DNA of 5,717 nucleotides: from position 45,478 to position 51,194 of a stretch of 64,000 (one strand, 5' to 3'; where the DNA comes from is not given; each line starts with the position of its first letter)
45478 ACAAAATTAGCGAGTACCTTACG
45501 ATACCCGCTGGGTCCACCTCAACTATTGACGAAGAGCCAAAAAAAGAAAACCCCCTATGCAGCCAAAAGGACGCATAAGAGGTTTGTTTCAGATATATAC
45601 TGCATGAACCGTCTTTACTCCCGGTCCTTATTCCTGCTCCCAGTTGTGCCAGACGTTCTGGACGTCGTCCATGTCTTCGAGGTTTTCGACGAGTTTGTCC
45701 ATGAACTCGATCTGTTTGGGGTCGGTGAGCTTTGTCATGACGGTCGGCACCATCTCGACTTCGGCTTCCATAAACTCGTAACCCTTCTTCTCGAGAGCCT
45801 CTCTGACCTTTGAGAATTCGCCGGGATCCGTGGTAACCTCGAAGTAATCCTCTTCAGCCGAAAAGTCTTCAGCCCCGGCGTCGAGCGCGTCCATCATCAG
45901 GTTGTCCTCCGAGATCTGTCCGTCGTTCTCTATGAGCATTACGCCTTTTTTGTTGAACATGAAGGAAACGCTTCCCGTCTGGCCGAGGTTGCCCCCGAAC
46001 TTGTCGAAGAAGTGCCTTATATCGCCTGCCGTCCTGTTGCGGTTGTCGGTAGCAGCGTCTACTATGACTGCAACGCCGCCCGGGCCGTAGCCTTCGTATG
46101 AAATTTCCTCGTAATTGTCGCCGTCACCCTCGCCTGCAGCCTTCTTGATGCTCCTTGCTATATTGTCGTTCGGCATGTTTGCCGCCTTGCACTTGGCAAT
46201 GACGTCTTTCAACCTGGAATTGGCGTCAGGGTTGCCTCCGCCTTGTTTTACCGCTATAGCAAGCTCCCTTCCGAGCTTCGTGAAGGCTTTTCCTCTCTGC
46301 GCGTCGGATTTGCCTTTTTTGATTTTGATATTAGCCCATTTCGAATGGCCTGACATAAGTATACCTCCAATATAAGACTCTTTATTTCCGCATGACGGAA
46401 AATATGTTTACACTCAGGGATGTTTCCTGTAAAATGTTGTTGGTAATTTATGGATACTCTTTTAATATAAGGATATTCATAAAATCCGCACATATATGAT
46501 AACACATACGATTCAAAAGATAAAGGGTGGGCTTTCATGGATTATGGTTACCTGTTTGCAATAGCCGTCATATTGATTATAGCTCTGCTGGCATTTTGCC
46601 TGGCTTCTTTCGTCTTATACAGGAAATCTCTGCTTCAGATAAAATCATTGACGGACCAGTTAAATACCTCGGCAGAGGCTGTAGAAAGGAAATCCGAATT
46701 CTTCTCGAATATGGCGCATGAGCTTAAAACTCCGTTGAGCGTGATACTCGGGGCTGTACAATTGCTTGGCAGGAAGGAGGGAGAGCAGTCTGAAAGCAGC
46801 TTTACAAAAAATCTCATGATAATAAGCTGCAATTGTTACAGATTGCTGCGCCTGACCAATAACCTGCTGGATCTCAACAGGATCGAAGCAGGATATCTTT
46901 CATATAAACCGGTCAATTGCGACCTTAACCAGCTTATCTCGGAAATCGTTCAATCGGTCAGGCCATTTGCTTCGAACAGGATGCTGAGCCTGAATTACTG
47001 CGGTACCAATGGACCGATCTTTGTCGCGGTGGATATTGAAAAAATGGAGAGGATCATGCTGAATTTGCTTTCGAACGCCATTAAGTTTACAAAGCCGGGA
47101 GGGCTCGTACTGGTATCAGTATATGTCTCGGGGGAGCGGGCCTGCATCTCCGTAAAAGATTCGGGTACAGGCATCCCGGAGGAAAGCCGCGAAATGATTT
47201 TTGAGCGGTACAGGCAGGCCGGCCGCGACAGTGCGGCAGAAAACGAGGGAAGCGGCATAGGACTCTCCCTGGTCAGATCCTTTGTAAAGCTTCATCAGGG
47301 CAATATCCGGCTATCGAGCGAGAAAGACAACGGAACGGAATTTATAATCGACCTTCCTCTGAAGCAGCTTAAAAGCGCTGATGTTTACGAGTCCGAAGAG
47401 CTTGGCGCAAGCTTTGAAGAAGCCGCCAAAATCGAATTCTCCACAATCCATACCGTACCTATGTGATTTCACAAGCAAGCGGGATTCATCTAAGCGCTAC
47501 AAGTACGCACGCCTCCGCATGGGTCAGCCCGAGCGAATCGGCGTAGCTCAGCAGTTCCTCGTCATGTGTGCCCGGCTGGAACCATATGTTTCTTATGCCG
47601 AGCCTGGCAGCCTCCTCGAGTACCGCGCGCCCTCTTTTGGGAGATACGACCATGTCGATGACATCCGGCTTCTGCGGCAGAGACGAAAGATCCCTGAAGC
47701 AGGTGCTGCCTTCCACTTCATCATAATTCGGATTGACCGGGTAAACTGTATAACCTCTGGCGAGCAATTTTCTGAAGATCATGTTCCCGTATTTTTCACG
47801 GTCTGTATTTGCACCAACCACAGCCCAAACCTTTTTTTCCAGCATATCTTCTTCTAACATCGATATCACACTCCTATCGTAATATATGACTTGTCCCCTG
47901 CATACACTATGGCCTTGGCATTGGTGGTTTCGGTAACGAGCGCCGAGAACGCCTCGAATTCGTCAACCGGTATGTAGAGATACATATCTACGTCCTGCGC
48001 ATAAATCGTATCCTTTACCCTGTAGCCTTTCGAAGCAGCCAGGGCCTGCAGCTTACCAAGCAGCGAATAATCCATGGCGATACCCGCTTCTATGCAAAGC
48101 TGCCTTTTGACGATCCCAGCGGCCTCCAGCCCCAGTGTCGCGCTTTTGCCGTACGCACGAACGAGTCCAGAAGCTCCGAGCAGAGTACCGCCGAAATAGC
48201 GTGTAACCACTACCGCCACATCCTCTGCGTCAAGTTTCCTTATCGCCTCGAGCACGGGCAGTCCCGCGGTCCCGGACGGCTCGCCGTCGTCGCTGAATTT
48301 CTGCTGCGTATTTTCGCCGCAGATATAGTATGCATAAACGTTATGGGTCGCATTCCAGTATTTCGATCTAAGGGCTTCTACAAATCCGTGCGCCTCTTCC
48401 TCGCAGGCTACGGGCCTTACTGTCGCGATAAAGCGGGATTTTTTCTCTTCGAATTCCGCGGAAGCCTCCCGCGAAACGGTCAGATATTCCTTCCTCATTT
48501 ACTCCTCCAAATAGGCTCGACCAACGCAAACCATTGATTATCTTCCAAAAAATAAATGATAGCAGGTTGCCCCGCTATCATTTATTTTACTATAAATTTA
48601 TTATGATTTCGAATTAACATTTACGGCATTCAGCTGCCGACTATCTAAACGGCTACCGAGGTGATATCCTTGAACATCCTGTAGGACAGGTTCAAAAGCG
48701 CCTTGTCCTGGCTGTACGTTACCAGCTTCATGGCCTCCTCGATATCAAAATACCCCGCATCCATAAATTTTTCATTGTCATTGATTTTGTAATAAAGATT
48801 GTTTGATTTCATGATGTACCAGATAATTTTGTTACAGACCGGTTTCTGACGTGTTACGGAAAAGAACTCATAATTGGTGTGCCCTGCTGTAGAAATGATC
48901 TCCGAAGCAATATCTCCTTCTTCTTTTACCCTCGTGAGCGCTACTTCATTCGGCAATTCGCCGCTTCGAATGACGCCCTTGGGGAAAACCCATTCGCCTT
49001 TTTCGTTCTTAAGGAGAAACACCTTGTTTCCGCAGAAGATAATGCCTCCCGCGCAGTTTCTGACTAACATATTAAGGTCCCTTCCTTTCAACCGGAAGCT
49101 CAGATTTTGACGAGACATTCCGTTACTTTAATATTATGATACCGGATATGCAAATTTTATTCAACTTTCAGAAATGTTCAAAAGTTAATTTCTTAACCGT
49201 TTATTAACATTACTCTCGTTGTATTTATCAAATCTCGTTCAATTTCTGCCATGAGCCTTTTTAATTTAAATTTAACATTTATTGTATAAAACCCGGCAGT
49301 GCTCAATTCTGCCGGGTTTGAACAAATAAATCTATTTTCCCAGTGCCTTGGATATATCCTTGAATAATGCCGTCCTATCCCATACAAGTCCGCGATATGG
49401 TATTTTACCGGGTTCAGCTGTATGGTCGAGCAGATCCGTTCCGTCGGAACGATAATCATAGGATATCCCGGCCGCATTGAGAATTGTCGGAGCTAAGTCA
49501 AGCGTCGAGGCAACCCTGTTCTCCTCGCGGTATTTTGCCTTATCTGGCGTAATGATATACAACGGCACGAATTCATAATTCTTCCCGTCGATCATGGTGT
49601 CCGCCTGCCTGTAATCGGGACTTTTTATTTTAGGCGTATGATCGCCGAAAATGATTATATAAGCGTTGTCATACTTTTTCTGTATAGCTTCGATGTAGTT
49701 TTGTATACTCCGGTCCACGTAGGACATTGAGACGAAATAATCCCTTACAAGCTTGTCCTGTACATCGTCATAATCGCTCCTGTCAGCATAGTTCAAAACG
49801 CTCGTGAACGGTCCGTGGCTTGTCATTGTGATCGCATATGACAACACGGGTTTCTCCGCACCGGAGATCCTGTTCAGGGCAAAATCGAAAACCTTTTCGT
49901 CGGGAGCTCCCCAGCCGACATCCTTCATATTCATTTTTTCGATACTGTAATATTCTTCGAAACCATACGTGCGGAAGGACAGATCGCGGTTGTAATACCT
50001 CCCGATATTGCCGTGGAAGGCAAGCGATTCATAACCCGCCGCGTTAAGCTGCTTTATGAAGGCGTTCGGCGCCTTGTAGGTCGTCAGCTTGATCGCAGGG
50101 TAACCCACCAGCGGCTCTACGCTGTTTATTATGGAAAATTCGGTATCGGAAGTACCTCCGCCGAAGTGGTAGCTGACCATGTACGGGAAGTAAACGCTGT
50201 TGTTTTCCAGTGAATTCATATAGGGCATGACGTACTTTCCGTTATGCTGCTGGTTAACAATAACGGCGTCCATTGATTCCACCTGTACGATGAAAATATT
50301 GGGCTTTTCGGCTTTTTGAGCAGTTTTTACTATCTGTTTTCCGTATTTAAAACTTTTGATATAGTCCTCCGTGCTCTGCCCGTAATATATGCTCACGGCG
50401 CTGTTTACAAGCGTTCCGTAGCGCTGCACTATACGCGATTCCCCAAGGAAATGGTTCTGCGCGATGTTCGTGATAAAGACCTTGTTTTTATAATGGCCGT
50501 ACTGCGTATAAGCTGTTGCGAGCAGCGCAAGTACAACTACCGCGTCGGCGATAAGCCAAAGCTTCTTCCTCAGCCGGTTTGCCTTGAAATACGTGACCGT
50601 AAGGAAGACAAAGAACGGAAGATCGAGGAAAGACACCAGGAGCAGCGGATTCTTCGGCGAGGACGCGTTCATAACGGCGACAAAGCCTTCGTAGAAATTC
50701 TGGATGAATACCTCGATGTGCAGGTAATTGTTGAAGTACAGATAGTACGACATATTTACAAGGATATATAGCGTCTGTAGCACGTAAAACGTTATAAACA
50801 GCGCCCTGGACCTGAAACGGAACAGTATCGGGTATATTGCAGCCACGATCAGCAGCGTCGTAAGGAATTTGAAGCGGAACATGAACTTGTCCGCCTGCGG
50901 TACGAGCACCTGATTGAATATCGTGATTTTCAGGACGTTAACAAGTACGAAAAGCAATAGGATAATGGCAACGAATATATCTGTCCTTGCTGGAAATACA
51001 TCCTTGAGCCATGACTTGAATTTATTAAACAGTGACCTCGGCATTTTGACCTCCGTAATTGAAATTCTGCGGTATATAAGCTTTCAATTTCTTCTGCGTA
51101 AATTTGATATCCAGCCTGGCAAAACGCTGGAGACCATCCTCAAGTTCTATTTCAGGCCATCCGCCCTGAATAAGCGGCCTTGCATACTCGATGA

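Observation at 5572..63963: Window-wide pattern: in-frame low-complexity tandem repeats inserted into conserved housekeeping genes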

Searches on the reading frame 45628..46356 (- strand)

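Call 27: search_protein_families(library=pfam, proteins=[window:45628-46356:-], max_evalue=0.00001)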
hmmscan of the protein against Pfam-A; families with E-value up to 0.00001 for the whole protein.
window:45628-46356:- (242 aa): 2 families
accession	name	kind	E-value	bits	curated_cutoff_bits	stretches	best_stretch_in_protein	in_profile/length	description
PF01709.26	Transcrip_reg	-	1.9e-63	213.4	27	1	82-239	1-160/160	TACO1/YebC second and third domain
PF20772.2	TACO1_YebC_N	-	5.9e-30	104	36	1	5-76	1-73/73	TACO1/YebC protein N-terminal domain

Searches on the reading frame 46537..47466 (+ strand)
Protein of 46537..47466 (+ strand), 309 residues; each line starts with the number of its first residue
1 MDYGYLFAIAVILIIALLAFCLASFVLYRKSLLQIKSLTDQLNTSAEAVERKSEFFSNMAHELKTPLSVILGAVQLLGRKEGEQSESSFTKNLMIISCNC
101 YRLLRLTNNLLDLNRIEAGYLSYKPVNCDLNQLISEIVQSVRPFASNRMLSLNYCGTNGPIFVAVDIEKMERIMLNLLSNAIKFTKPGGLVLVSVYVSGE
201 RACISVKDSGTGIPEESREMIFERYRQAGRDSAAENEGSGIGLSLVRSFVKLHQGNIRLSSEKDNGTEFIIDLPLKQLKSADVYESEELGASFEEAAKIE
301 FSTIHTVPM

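Call 27: search_protein_families(library=pfam, proteins=[window:46537-47466:+], max_evalue=0.00001)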
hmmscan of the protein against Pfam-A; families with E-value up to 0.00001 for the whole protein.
window:46537-47466:+ (309 aa): 2 families
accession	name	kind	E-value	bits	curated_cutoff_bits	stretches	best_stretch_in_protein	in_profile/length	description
PF02518.31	HATPase_c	-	7.9e-27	94.3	26.4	1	166-276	2-110/111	Histidine kinase-, DNA gyrase B-, and HSP90-like ATPase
PF00512.31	HisKA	-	2.7e-17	63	26.9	1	52-119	2-66/66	His Kinase A (phospho-acceptor) domain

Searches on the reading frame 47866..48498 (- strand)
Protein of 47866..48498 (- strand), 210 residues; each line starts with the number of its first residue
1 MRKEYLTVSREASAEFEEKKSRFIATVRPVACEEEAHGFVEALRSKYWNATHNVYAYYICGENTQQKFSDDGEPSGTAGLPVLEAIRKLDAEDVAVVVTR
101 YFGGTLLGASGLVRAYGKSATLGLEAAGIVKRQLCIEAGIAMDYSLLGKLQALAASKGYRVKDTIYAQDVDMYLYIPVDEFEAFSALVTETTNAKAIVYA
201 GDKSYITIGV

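Call 27: search_protein_families(library=pfam, proteins=[window:47866-48498:-], max_evalue=0.00001)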
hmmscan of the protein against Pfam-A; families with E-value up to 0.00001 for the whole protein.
window:47866-48498:- (210 aa): 2 families
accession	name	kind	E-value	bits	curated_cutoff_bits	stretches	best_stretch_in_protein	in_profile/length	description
PF01205.25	UPF0029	-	8.5e-37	125.9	27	1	19-121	1-104/107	Uncharacterized protein family UPF0029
PF09186.17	DUF1949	-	1.1e-15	57.7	23.7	1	140-195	1-56/56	Domain of unknown function (DUF1949)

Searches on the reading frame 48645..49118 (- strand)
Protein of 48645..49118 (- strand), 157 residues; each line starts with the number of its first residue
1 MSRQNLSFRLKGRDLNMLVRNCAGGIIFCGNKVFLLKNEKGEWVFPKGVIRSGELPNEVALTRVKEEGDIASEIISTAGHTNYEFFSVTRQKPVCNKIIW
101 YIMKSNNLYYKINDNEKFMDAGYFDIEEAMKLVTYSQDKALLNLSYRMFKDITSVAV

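Call 27: search_protein_families(library=pfam, proteins=[window:48645-49118:-], max_evalue=0.00001)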
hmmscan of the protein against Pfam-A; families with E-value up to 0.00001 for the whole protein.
window:48645-49118:- (157 aa): 1 family
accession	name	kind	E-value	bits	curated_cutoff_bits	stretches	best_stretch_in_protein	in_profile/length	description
PF00293.34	NUDIX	-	1.4e-07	32.1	21.1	1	26-133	8-122/134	NUDIX domain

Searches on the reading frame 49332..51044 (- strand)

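Call 27: search_protein_families(library=pfam, proteins=[window:49332-51044:-], max_evalue=0.00001)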
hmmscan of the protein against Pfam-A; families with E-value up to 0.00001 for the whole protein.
window:49332-51044:- (570 aa): 1 family
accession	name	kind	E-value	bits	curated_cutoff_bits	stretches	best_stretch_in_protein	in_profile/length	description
PF00884.28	Sulfatase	-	6.1e-31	108.3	25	1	248-527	1-301/301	Sulfatase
